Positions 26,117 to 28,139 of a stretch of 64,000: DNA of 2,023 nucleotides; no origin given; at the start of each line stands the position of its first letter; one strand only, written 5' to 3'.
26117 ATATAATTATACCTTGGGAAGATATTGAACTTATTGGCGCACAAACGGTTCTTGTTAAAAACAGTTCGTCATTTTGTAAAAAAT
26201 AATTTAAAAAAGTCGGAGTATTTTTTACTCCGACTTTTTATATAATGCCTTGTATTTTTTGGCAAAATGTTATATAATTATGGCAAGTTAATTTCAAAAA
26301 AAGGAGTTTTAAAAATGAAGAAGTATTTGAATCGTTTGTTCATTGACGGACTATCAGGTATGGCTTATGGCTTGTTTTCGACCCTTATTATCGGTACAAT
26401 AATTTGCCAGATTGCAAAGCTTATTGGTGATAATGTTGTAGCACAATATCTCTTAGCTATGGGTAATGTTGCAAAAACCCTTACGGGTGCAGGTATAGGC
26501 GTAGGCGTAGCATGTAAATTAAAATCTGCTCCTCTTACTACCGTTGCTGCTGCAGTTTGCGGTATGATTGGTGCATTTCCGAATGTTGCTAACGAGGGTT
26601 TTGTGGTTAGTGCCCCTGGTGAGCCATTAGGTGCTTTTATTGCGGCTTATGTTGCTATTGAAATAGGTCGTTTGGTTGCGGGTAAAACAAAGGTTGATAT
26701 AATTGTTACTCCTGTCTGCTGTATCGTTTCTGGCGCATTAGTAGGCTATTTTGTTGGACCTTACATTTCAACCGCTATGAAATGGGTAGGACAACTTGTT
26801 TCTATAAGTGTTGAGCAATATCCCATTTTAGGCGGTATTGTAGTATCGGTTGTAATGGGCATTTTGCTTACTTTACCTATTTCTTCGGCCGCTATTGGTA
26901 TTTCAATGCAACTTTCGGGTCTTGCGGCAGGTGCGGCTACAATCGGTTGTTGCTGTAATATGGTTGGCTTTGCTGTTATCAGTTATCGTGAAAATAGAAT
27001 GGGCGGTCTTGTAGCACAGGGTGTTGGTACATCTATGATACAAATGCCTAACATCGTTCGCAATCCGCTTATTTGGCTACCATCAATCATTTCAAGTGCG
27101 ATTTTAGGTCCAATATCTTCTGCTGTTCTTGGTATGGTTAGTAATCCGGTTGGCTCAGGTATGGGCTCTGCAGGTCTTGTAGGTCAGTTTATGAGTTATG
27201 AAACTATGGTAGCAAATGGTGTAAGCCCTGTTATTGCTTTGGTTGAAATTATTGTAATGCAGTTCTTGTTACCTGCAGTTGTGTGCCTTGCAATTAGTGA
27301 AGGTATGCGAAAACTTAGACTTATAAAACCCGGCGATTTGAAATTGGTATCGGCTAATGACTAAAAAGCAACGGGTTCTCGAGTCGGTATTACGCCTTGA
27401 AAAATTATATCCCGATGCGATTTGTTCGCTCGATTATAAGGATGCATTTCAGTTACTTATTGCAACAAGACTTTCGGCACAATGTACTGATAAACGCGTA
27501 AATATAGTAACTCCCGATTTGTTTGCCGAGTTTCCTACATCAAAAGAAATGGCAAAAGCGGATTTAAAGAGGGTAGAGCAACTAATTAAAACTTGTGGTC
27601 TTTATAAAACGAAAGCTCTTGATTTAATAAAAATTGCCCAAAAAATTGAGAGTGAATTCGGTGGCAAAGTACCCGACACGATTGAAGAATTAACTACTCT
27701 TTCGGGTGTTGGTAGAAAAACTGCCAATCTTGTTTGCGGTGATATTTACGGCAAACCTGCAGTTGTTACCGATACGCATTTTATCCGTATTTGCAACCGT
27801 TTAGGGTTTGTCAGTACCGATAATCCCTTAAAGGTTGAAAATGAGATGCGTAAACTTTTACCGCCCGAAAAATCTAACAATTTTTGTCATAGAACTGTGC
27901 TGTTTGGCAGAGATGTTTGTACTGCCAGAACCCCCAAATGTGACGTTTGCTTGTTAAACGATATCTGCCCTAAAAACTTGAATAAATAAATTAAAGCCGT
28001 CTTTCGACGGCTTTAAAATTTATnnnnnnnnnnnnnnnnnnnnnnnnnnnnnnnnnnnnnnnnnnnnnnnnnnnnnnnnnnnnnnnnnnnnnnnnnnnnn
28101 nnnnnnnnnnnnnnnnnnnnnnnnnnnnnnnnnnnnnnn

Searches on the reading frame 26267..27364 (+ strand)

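Call 69: search_protein_families(library=pfam, proteins=[window:26267-27364:+], max_evalue=0.00001)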
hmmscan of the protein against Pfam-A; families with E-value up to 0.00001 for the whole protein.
window:26267-27364:+ (365 aa): 1 family
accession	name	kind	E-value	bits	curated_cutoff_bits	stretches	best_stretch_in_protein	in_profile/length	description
PF13303.11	PTS_EIIC_2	-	8.2e-97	324.6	28.9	1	28-360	3-327/327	Phosphotransferase system, EIIC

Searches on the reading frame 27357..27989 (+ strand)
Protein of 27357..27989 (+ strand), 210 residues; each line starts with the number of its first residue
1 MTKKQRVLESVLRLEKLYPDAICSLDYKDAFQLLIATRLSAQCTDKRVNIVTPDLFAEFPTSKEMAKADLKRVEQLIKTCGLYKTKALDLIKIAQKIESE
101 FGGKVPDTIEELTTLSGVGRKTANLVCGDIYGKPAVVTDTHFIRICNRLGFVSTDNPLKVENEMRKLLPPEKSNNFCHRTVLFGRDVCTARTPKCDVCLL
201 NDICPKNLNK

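Call 69: search_protein_families(library=pfam, proteins=[window:27357-27989:+], max_evalue=0.00001)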
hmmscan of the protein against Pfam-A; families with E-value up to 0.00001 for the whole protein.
window:27357-27989:+ (210 aa): 3 families
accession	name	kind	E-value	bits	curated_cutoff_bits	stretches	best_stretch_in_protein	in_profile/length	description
PF00730.31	HhH-GPD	-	7.1e-25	87.9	26.2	1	37-170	3-108/108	HhH-GPD superfamily base excision DNA repair protein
PF00633.29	HHH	-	9.8e-09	35.1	24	1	101-127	2-28/30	Helix-hairpin-helix motif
PF10576.14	EndIII_4Fe-2S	-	4.1e-06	27.3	20.5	1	188-204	1-17/17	Iron-sulfur binding domain of endonuclease III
